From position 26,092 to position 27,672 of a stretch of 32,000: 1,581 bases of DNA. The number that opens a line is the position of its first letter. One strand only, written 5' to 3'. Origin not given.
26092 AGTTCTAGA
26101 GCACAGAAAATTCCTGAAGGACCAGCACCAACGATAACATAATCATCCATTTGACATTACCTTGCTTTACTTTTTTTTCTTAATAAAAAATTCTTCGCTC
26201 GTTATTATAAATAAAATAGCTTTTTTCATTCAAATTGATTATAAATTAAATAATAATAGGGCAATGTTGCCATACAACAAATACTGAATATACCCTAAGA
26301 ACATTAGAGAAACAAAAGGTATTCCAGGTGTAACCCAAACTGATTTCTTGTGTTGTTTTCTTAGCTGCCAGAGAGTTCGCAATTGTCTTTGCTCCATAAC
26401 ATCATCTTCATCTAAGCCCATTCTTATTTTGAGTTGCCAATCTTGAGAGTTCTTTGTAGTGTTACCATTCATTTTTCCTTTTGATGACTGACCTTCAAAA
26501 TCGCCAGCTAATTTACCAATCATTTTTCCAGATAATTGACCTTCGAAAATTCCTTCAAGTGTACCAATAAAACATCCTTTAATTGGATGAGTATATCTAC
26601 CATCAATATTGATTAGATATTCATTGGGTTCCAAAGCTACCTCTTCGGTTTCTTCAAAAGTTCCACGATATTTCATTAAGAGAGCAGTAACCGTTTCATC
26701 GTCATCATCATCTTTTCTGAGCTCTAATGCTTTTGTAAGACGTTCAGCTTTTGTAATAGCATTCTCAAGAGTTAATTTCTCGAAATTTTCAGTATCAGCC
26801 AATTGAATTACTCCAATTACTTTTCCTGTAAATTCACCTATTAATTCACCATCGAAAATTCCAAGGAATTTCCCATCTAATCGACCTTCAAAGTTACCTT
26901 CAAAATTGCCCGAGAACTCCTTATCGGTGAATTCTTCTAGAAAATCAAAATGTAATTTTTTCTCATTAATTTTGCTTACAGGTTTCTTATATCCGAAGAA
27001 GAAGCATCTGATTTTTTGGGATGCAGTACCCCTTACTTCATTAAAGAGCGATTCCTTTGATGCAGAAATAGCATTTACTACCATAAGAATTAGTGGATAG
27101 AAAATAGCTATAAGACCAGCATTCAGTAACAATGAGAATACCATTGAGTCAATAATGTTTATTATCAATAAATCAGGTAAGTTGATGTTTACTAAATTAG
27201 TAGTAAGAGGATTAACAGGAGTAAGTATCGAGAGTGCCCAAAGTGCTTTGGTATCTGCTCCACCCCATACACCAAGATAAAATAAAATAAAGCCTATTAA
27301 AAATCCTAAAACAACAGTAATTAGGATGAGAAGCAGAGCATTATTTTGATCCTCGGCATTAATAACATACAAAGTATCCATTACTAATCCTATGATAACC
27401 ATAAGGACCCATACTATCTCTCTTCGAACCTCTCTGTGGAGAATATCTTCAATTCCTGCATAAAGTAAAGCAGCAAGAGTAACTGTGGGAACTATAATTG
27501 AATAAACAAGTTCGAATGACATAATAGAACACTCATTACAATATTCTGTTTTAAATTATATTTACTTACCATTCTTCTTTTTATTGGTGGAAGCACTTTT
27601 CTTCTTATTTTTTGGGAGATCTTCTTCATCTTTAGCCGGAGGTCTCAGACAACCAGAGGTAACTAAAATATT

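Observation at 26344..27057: ~235-aa insert in an A24 peptidase with two blocks of perfectly phased G-x-phi-x tetrad repeats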

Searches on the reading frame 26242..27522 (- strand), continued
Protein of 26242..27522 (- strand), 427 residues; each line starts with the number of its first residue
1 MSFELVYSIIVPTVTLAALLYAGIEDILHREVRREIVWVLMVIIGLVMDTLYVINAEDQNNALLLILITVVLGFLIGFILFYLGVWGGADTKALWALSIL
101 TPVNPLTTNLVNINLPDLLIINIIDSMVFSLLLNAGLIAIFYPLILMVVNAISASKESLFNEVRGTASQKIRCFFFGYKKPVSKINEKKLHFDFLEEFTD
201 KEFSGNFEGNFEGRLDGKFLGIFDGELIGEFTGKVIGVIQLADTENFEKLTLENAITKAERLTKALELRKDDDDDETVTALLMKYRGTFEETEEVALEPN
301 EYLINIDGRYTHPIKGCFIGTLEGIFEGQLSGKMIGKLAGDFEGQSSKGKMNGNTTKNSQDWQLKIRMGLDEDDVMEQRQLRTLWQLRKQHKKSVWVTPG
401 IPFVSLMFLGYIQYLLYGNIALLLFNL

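Call 59: search_protein_families(library=phrogs, proteins=[window:26242-27522:-], max_evalue=0.001)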
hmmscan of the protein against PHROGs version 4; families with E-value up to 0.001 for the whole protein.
window:26242-27522:- (427 aa): 0 families

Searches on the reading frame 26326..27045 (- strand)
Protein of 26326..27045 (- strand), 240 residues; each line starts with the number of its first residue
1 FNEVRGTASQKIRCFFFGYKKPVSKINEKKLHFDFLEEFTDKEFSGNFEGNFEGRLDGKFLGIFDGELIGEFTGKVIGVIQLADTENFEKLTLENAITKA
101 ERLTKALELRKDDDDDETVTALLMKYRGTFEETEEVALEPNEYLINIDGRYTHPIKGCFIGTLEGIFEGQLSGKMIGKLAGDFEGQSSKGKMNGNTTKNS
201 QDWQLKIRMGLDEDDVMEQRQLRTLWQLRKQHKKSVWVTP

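Call 46: predict_structure(alignment_id=A4)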
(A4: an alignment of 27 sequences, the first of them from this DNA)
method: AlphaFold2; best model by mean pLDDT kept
length: 240 residues; sequences in the alignment: 27
mean_pLDDT: 80.6   pTM: 0.75
mean pLDDT of the five models: 80.6, 80.5, 80.4, 80.2, 78.7
residues with pLDDT >= 90: 72; 70-90: 117; 50-70: 40; < 50: 11
segments of 3 or more residues with pLDDT < 50: 111-117, 132-134
pLDDT, mean of each block of 10 residues (from residue 1): 63 72 85 82 93 95 93 91 73 88 73 44 56 57 85 88 94 94 91 82 80 83 88 82
secondary structure, 60 per line:
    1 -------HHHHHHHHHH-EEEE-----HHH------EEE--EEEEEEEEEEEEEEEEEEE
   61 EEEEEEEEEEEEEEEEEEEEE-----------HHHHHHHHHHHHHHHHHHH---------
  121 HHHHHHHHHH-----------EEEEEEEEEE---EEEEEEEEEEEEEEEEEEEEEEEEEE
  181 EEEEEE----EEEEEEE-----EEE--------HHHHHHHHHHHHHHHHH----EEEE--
elements in order: H8-17 E19-22 E37-39 E42-81 H93-111 H121-130 E142-151 E155-186 E191-197 E203-205 H214-230 E235-238

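Call 48: fold_search(model_id=the predicted structure, library=pdb)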
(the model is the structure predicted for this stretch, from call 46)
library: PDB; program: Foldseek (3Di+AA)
matches with E <= 10: 243; with E <= 0.001: 0
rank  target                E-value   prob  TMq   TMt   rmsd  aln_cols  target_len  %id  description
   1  8x9b_M                5.6e-01  0.02  0.11  0.11  18.8       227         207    8  Cryo-EM structure of coxsackievirus A16 empty particle in complex with Fab h1A6.2 (local refinement) (released 2024-09-04)
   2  6f5j_C                5.6e-01  0.01  0.09  0.07  17.0       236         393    8  Structure of deformed wing virus carrying the GFP gene (released 2018-12-12)
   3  5j96_C                6.3e-01  0.01  0.08  0.06  18.1       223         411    9  Crystal structure of Slow Bee Paralysis Virus at 3.4A resolution (released 2016-06-08)
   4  4z92_A                7.0e-01  0.02  0.12  0.14  16.3       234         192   12  crystal structure of parechovirus-1 virion (released 2015-11-18)
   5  7yv2_C                7.0e-01  0.01  0.08  0.08  18.5       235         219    9  Cryo-EM structure of expanded coxsackievirus A16 empty particle after incubation with 8C4 antibody (released 2022-10-19)
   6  9fo2_C                7.4e-01  0.02  0.11  0.11  19.4       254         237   11  Coxsackievirus A9 bound with compound 15 (CL278) (released 2024-10-02)
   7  5mv5_C                7.4e-01  0.01  0.09  0.07  17.0       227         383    7  Structure of deformed wing virus, a honeybee pathogen (released 2017-04-05)
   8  9f0k_C                7.9e-01  0.03  0.11  0.11  14.4       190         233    9  Poliovirus type 1 (strain Mahoney) expanded conformation stabilised virus-like particle (PV1 SC6b) from a mammalian ex (released 2025-01-29)
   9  8x96_C                7.9e-01  0.02  0.09  0.10  18.8       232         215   10  Cryo-EM structure of enterovirus A71 A-particle in complex with Fab h1A6.2 (released 2024-09-04)
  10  7chk_A                8.3e-01  0.02  0.12  0.15  16.2       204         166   10  Cryo-EM Structure of Apple Latent Spherical Virus (ALSV) (released 2020-11-04)
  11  5mv6_C                8.8e-01  0.02  0.10  0.07  19.4       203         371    9  Structure of deformed wing virus, a honeybee pathogen (released 2017-04-05)
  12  4rhv_3                8.8e-01  0.01  0.11  0.11  16.0       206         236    9  THE USE OF MOLECULAR-REPLACEMENT PHASES FOR THE REFINEMENT OF THE HUMAN RHINOVIRUS 14 STRUCTURE (released 1988-04-16)
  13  5mup_C                9.3e-01  0.01  0.09  0.07  15.5       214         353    9  Structure of deformed wing virus, a honeybee pathogen (released 2017-04-05)
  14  5lk7_C                9.3e-01  0.01  0.10  0.10  19.8       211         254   11  Single particle reconstruction of slow bee paralysis virus virion at pH 5.5 (released 2017-02-15)
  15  3gf6_A                9.8e-01  0.02  0.11  0.12  19.6       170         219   10  Crystal structure of a bacterial lipoprotein (bt_1233) from bacteroides thetaiotaomicron vpi-5482 at 1.69 A resolution (released 2009-03-17)
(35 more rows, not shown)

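Call 58: fold_search(model_id=the predicted structure, library=viral)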
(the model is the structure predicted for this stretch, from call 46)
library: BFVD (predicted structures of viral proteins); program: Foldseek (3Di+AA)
matches with E <= 10: 252; with E <= 0.001: 0
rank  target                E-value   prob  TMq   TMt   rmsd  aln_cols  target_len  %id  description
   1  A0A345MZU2            9.8e-02  0.04  0.10  0.10  19.7       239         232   10  (no name in the UniProt tables at hand)
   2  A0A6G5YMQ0            1.4e-01  0.04  0.11  0.06  17.0       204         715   14  (no name in the UniProt tables at hand)
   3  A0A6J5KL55            1.7e-01  0.04  0.12  0.04  16.8       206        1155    7  Uncharacterized protein [uncultured Caudovirales phage]
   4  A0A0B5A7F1            2.7e-01  0.02  0.06  0.06  21.4       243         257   10  Tail-host specificity protein (Fragment) [Streptococcus phage pLB16_B]
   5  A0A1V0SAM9            3.2e-01  0.03  0.11  0.07  16.0       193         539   10  Uncharacterized protein [Catovirus CTV1]
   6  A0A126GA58            3.7e-01  0.04  0.12  0.12  17.9       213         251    6  Coat protein [Lake Sarah-associated circular virus-9]
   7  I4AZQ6                4.9e-01  0.02  0.08  0.09  18.6       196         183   12  (no name in the UniProt tables at hand)
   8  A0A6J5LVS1            5.8e-01  0.02  0.11  0.05  16.9       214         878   12  Fibrobacter succinogenes major paralogous domain [uncultured Caudovirales phage]
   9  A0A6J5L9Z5            5.8e-01  0.01  0.08  0.11  18.5       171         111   10  Uncharacterized protein [uncultured Caudovirales phage]
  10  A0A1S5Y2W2            6.2e-01  0.04  0.15  0.18  18.1       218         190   11  Uncharacterized protein [uncultured archaeal virus]
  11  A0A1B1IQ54            6.2e-01  0.02  0.08  0.08  17.7       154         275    8  (no name in the UniProt tables at hand)
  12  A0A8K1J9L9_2          6.2e-01  0.01  0.08  0.03  19.4       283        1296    8  (no name in the UniProt tables at hand)
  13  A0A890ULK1            7.3e-01  0.03  0.14  0.08  21.5       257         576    8  Capsid protein [Cressdnaviricota sp.]
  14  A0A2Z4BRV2            7.3e-01  0.02  0.13  0.06  19.9       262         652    8  Putative capsid protein [Calhevirus 3]
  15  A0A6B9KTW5            7.3e-01  0.01  0.10  0.11  18.9       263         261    9  Uncharacterized protein [Cacaos virus]
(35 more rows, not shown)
